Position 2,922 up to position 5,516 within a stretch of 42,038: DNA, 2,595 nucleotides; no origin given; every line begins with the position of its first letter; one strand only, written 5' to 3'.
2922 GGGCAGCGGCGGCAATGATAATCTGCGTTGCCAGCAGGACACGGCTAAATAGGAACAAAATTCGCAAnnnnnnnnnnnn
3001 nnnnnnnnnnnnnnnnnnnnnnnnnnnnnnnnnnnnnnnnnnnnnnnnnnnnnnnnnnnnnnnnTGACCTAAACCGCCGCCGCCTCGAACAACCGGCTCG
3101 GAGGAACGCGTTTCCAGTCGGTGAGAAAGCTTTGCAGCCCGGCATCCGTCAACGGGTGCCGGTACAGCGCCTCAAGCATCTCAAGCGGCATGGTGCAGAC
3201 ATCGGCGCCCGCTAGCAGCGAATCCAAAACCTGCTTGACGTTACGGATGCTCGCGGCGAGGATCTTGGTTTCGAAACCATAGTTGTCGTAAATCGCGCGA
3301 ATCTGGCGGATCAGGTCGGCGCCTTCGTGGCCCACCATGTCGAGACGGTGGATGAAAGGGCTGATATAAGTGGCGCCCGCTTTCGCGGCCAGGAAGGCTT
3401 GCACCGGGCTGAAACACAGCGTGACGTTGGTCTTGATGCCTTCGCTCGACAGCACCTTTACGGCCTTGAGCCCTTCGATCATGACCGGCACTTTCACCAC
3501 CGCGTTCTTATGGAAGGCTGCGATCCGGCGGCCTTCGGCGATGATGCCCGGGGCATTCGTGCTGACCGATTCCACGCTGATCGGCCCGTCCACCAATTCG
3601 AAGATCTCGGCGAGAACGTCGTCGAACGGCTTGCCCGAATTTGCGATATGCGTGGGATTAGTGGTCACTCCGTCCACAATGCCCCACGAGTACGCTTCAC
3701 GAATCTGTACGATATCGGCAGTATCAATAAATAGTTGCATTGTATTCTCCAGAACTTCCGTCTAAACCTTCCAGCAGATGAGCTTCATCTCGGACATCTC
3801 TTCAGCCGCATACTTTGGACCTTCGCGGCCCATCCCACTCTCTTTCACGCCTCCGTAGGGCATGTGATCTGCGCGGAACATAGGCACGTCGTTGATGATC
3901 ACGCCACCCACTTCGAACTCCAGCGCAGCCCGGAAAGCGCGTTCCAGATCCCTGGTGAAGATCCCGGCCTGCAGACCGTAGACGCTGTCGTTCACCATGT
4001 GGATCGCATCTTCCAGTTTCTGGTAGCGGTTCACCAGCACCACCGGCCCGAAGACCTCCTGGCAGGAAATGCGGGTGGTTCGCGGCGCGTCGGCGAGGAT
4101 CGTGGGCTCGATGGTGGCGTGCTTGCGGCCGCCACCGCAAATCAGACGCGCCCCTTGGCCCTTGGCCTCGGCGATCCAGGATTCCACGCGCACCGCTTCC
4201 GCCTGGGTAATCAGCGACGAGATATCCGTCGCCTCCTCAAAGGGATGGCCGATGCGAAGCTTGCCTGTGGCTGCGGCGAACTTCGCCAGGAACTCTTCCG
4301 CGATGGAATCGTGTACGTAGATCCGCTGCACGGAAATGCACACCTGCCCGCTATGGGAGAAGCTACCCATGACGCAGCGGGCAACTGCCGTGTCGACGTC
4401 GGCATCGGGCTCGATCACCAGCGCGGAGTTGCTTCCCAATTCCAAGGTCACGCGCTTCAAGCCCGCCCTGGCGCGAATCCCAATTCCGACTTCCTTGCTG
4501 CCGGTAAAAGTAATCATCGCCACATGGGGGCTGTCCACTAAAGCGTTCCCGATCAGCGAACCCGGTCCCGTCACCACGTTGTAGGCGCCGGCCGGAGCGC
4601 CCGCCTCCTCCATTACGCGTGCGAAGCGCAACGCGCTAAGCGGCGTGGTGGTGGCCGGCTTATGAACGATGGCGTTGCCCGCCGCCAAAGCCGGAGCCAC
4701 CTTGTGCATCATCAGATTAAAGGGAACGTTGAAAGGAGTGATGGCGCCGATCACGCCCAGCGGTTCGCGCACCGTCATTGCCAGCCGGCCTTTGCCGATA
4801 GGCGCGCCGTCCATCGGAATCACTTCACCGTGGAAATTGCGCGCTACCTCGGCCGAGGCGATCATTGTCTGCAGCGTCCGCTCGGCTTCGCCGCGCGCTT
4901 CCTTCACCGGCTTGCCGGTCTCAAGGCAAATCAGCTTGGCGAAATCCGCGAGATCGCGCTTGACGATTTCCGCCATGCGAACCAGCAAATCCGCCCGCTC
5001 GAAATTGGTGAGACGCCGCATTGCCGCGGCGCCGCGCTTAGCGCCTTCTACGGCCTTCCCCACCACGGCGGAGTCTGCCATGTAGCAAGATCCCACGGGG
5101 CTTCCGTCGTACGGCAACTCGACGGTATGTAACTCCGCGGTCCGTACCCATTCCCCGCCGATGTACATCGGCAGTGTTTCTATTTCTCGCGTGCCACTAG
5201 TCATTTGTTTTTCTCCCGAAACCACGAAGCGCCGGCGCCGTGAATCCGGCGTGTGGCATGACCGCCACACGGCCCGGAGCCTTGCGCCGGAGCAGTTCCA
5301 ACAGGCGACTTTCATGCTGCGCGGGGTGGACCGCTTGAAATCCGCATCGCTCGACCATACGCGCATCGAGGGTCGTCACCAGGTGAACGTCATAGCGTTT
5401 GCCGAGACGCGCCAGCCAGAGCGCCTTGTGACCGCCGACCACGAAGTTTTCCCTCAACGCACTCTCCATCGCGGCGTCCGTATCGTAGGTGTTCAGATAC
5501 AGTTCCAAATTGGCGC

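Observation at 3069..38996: Window-scale linkage: organosulfonate desulfonation genes and a complete Dsr sulfite-reduction system in one co-directional gene field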

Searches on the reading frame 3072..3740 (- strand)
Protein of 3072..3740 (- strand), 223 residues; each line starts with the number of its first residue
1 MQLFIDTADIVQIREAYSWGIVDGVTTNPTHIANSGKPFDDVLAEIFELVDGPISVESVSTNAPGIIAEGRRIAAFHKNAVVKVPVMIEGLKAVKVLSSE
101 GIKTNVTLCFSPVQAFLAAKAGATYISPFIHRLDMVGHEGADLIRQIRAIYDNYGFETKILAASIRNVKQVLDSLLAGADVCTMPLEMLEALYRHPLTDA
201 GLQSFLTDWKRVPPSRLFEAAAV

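Call 3: search_protein_families(library=pfam, proteins=[window:3072-3740:-])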
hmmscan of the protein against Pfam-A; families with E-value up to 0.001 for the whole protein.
window:3072-3740:- (223 aa): 1 family
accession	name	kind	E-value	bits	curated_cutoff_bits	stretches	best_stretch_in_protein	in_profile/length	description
PF00923.25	TAL_FSA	-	1.1e-56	192.8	27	1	3-203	1-272/285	Transaldolase/Fructose-6-phosphate aldolase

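Call 9: search_protein_families(library=ncbifam, proteins=[window:3072-3740:-], max_evalue=0.00001)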
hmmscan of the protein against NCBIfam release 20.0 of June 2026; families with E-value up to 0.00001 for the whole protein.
window:3072-3740:- (223 aa): 11 families
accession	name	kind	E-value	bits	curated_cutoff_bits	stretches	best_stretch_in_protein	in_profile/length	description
TIGR00875.1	fsa_talC_mipB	equivalog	7.1e-84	280.5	245.95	1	1-212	1-212/213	fructose-6-phosphate aldolase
NF009296.0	PRK12653.1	subfamily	1.3e-49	168.9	306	1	1-211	1-213/220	fructose-6-phosphate aldolase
NF009299.0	PRK12656.1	equivalog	4.5e-33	114.6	214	1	1-212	1-216/222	fructose-6-phosphate aldolase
TIGR00874.1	talAB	equivalog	2e-22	80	396.2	1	44-194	81-252/317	transaldolase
NF008965.0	PRK12309.1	equivalog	3.6e-17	62.5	550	1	66-193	119-257/392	transaldolase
NF009001.0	PRK12346.1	subfamily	2.9e-16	59.9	439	1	13-193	51-252/316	transaldolase A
TIGR02134.1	transald_staph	equivalog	3e-14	53.3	281.95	1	2-192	7-206/236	transaldolase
NF002881.0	PRK03343.1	subfamily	5.5e-10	38.9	367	1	49-119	102-177/370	transaldolase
NF007080.0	PRK09533.1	equivalog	1.2e-07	30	712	1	41-112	91-170/949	bifunctional transaldolase/phosoglucose isomerase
NF003026.0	PRK03903.1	equivalog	2.8e-07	30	344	1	51-120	91-165/323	transaldolase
TIGR00876.1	tal_mycobact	equivalog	8.2e-06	25.4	233.75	0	78-115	125-162/350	transaldolase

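Call 31: search_solved_structures(query=window:3072-3740:-, max_evalue=1e-10)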
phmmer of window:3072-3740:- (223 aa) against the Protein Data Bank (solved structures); distinct sequences matched with E-value up to 1e-10: 46.
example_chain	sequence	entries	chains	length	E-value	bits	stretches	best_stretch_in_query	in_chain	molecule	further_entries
3s0c_A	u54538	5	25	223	1.7e-72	246.6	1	1-215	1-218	Probable transaldolase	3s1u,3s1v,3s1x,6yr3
6yrm_A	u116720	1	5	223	8.2e-72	244.4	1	1-215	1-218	Probable transaldolase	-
6yrt_A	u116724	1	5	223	1.1e-71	244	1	1-215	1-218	Transaldolase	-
4xz9_A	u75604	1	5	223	1.2e-71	243.8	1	1-215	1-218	Probable transaldolase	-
3s1w_A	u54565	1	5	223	1.2e-71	243.8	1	1-215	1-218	Probable transaldolase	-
6ys0_A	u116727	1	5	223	2.3e-71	242.9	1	1-215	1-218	Probable transaldolase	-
1vpx_A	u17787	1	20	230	2.8e-71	242.7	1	1-211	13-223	PROTEIN (Transaldolase (EC 2.2.1.2))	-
6yre_A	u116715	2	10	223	1.9e-70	239.9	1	1-215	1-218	Probable transaldolase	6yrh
3r8r_A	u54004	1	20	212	4.6e-63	215.8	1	2-210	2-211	Transaldolase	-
1wx0_A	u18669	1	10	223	2.3e-59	203.7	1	1-214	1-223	transaldolase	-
9ui2_A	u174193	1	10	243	3.2e-59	203.3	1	1-214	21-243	Probable transaldolase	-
8bc3_A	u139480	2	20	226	1.3e-45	158.8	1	1-211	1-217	BmSF-TAL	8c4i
8bc4_A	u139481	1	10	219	1.6e-45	158.5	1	1-210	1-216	Transaldolase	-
8bc2_A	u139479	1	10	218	1.8e-44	155.1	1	1-210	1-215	Transaldolase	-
4rxg_A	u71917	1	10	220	2.8e-40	141.4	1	1-210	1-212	Fructose-6-phosphate aldolase 1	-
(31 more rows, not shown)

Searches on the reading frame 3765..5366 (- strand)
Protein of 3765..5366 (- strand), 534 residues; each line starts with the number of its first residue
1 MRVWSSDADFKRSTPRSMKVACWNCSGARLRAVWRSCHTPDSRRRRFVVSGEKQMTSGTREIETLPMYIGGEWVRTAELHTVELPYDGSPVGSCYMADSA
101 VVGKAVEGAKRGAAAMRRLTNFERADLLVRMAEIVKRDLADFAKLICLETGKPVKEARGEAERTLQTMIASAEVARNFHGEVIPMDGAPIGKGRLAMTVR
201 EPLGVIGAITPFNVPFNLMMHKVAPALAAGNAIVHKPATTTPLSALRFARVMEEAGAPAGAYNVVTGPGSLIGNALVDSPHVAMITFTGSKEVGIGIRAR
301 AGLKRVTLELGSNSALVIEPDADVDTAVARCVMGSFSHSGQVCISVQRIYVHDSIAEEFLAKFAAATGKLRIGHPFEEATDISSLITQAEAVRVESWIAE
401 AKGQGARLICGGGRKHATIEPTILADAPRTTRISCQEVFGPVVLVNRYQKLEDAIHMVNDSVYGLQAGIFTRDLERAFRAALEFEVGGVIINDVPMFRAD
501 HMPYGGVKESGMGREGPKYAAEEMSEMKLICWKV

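Call 3: search_protein_families(library=pfam, proteins=[window:3765-5366:-])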
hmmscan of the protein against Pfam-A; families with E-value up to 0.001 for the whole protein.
window:3765-5366:- (534 aa): 2 families
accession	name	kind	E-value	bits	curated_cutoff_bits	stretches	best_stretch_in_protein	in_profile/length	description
PF00171.27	Aldedh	-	2e-156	521.6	23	1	80-529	9-460/461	Aldehyde dehydrogenase family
PF05893.19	LuxC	-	4.1e-05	23.1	21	1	200-375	86-267/401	Acyl-CoA reductase (LuxC)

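Call 9: search_protein_families(library=ncbifam, proteins=[window:3765-5366:-], max_evalue=0.00001)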
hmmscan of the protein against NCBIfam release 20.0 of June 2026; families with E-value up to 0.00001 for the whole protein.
window:3765-5366:- (534 aa): 45 families (the best 25 are shown)
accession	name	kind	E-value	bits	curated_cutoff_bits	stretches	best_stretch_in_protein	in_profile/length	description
NF040648.1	lactal_redase_Meth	equivalog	1.2e-153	512.5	650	1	67-531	1-461/463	lactaldehyde dehydrogenase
NF047626.1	SulfactDhSafD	equivalog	1.2e-111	374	700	1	80-529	3-451/454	sulfoacetaldehyde dehydrogenase SafD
TIGR01804.1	BADH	equivalog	1.3e-109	366.8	668.6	1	68-528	1-467/467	betaine-aldehyde dehydrogenase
NF009725.0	PRK13252.1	equivalog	2e-107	359.6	593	1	64-530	6-477/488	betaine-aldehyde dehydrogenase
TIGR01780.1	SSADH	subfamily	7e-107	358.1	646.35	1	85-528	4-448/448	succinate-semialdehyde dehydrogenase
TIGR03250.1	PhnAcAld_DH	equivalog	8.5e-106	354.4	635.65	1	66-528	5-466/472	phosphonoacetaldehyde dehydrogenase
NF006916.0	PRK09407.1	equivalog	3.8e-104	349.2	521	1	75-515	31-475/526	succinic semialdehyde dehydrogenase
NF010000.0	PRK13473.1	subfamily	1.3e-103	347.2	615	1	67-533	5-473/475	aminobutyraldehyde dehydrogenase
TIGR02299.1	HpaE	equivalog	2.9e-102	342.8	638.35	1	67-531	3-475/488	5-carboxymethyl-2-hydroxymuconate semialdehyde dehydrogenase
TIGR03216.1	OH_muco_semi_DH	equivalog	2.1e-100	336.6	693.25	1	67-533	3-480/481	2-hydroxymuconic semialdehyde dehydrogenase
NF008415.0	PRK11241.1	equivalog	9.8e-100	334.5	828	1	68-532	14-480/482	NADP-dependent succinate-semialdehyde dehydrogenase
NF045736.1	PaDhStyDRhodo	equivalog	1.4e-99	333.9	800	1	67-516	5-461/479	phenylacetaldehyde dehydrogenase StyD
NF040869.1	G3PDH_Arch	equivalog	7.8e-97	325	780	1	58-531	13-490/502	NADP-dependent glyceraldehyde-3-phosphate dehydrogenase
NF045735.1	PaDhStyDPseudo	equivalog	1e-95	321.3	850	1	67-531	5-480/483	phenylacetaldehyde dehydrogenase StyD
NF042993.1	AlphKGSA_gudD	equivalog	4.3e-92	309.4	770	1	65-529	4-477/481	alpha-ketoglutaric semialdehyde dehydrogenase GucD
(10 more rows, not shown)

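Call 32: search_solved_structures(query=window:3765-5366:-, max_evalue=1e-80)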
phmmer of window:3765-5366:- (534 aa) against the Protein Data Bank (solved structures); distinct sequences matched with E-value up to 1e-80: 33.
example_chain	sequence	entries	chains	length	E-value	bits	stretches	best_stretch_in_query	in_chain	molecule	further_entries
5mz5_A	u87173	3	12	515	3.3e-105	355.9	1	101-531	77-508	ALDH21) | aldehyde dehydrogenase 21 | Aldehyde dehydrogenase 21 (ALDH21)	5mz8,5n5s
3pqa_A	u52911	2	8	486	2.6e-104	352.9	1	67-530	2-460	Lactaldehyde dehydrogenase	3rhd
5kf0_A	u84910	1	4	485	2.5e-101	343.1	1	63-530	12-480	Aldehyde dehydrogenase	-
5j6b_A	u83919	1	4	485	4.3e-100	339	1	63-530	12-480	Aldehyde dehydrogenase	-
5jry_A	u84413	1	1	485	3.5e-98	332.7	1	63-530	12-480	NAD-dependent aldehyde dehydrogenase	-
3jz4_A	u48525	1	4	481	1.2e-92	314.4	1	68-531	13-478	Succinate-semialdehyde dehydrogenase [NADP+]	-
8s33_A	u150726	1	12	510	8.8e-91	308.3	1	61-531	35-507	Succinate-semialdehyde dehydrogenase [NAD(P)+]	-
3prl_A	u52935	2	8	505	2.5e-90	306.8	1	70-525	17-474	NADP-dependent glyceraldehyde-3-phosphate dehydrogenase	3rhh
4h73_A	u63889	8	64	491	1.2e-86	294.7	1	66-524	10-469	Aldehyde dehydrogenase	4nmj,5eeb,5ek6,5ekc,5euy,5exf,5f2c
4v6h_A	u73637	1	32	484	3.5e-86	293.1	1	67-532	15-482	Succinate-semialdehyde dehydrogenase (NADP+)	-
8of1_A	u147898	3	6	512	2.1e-85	290.6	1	68-531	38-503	Succinate-semialdehyde dehydrogenase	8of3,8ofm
1euh_A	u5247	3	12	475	6.9e-85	288.8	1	67-532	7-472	NADP DEPENDENT NON PHOSPHORYLATING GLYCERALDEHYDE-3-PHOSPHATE DEHYDROGENASE | PROTEIN (NADP DEPENDENT NONPHOSPHORYLATING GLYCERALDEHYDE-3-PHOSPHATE DEHYDROGENAS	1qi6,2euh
8c54_A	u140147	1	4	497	7e-85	288.8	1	66-530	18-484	Succinate semialdehyde dehydrogenase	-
8hap_A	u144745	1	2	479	2.2e-84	287.2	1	84-531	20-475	Aldehyde dehydrogenase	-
7pkj_A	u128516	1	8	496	2.3e-84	287.1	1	68-532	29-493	Putative NADP-dependent glyceraldehyde-3-phosphate dehydrogenase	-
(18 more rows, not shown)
